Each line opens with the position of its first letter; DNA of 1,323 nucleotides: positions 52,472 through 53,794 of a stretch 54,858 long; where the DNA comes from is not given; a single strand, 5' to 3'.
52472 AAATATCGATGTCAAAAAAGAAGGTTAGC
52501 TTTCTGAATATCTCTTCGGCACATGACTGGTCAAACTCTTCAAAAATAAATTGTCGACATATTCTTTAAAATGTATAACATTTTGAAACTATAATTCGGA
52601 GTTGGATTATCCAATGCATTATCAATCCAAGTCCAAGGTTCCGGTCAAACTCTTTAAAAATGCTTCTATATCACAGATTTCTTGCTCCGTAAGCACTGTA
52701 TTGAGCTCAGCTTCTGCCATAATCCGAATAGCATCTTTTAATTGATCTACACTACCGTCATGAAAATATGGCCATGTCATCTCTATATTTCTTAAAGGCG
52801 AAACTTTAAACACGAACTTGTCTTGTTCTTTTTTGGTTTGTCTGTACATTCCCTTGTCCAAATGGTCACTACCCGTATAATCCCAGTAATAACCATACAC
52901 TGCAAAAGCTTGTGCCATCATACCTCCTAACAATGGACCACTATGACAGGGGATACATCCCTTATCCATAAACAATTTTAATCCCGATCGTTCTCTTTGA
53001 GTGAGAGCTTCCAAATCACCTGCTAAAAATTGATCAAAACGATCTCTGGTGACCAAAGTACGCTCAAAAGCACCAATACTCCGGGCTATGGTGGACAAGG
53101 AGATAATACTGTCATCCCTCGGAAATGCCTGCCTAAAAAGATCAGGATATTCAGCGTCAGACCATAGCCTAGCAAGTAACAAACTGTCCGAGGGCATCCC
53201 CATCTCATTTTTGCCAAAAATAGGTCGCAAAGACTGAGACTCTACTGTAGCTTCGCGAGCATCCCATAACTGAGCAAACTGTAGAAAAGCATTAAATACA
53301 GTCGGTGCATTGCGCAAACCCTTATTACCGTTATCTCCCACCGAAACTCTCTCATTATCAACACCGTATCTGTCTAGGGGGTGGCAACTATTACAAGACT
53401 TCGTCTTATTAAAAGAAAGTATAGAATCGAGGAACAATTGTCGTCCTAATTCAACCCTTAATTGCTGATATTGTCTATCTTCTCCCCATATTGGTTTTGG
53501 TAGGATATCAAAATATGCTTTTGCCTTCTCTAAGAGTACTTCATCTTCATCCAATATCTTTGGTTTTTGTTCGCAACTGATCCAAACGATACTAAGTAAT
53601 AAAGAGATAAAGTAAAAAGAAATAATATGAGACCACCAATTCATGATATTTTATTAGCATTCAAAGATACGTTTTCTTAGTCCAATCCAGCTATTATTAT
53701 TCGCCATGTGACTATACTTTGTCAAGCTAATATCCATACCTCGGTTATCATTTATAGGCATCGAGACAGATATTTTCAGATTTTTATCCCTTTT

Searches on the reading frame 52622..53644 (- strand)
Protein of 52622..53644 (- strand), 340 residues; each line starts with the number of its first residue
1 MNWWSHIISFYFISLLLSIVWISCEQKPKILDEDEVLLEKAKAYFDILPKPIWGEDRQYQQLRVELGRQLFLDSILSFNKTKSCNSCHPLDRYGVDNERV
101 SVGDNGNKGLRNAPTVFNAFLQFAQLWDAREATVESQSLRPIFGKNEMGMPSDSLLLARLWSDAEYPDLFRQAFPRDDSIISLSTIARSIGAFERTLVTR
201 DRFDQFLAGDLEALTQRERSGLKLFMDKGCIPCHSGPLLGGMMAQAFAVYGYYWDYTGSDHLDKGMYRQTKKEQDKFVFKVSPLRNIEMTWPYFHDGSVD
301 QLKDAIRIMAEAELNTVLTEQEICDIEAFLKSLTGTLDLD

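Call 50: search_protein_families(library=pfam, proteins=[window:52622-53644:-], max_evalue=0.00001)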
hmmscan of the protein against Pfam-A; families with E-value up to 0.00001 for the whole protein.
window:52622-53644:- (340 aa): 1 family
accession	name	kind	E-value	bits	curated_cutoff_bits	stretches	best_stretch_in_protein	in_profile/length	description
PF03150.19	CCP_MauG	-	3.1e-43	148.4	25.6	1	63-210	3-147/149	Di-haem cytochrome c peroxidase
